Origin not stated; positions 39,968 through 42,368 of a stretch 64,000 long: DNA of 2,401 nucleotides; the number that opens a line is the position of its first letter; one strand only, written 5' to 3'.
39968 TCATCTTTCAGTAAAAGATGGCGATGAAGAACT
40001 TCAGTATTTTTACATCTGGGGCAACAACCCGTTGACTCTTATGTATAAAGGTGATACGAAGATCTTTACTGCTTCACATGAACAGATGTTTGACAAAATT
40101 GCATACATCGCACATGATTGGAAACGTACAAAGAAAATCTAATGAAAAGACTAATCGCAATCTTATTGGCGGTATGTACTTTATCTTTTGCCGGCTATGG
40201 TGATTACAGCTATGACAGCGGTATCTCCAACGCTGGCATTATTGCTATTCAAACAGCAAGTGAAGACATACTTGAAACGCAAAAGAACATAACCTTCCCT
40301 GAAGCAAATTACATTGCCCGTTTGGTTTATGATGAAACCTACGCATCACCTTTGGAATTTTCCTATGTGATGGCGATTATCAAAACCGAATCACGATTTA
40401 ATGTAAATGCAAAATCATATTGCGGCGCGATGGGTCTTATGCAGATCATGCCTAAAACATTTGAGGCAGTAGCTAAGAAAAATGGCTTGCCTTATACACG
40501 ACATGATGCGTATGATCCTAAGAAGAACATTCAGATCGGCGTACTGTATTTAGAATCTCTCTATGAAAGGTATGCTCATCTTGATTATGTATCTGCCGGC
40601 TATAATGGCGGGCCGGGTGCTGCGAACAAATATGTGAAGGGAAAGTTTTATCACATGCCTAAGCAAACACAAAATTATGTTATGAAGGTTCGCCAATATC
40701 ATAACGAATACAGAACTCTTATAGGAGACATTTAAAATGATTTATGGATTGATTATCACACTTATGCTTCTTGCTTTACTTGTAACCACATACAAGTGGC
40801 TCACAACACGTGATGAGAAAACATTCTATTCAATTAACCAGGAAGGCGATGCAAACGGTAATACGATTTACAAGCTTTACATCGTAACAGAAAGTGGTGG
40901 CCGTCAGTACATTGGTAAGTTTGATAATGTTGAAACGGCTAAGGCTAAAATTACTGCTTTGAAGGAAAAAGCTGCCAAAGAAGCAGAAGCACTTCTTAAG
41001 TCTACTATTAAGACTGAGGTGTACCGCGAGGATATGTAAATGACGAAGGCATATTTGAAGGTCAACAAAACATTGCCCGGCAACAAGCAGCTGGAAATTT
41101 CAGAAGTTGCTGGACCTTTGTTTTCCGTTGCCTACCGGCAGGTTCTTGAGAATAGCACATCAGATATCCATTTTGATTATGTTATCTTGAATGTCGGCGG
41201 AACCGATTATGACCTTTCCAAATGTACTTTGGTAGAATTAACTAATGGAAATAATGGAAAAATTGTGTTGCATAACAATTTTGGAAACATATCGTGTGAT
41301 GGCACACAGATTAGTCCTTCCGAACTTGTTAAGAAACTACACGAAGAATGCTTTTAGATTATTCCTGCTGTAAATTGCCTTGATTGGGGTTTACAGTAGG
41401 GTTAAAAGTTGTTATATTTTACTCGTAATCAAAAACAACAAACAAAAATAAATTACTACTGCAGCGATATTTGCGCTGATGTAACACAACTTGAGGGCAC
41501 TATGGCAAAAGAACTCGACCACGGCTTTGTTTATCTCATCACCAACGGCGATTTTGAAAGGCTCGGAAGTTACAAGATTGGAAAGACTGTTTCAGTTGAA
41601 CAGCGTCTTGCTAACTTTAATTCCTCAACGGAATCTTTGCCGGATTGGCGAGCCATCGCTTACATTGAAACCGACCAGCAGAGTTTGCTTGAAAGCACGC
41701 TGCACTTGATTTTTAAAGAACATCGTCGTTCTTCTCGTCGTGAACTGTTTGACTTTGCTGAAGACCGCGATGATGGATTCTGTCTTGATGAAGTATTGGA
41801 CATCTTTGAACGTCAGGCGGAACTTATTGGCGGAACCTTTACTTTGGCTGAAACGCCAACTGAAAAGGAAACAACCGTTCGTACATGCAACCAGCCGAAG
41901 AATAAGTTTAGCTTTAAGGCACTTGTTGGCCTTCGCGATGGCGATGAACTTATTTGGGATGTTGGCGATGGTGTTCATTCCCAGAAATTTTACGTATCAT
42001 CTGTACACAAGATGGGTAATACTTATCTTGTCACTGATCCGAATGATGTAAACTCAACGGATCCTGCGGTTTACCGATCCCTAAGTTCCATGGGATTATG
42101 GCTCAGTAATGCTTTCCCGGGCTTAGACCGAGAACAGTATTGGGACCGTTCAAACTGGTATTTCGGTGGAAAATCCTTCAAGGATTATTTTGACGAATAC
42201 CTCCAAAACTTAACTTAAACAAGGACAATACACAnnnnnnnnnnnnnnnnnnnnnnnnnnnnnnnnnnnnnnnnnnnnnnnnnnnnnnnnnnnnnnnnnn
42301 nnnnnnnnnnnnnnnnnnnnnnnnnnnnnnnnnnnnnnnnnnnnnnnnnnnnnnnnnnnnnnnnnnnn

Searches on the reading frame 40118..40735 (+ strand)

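Call 40: search_protein_families(library=pfam, proteins=[window:40118-40735:+], max_evalue=0.001)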
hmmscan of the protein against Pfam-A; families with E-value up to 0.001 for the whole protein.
window:40118-40735:+ (205 aa): 1 family
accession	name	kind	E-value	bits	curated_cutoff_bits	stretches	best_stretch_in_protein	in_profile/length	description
PF01464.25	SLT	-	6.5e-28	97.1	21.3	1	79-175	12-107/117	Transglycosylase SLT domain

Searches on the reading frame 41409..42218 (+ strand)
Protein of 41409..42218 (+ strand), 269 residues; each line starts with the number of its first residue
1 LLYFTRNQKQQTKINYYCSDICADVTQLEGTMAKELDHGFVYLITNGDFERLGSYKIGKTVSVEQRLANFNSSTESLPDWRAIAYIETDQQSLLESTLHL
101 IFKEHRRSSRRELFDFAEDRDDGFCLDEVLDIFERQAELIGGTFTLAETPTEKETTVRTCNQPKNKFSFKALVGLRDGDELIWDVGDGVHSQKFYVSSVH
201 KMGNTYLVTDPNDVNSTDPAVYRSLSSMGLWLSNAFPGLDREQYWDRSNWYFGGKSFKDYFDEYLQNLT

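Call 40: search_protein_families(library=pfam, proteins=[window:41409-42218:+], max_evalue=0.001)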
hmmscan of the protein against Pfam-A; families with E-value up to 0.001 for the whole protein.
window:41409-42218:+ (269 aa): 2 families
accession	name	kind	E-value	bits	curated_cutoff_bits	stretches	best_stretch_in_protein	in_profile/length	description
PF10544.15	T5orf172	-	1.8e-09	38.5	20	1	39-128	1-92/101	T5orf172 domain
PF13455.12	MUG113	-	1.8e-09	38.5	22.3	1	55-118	1-63/73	Meiotically up-regulated gene 113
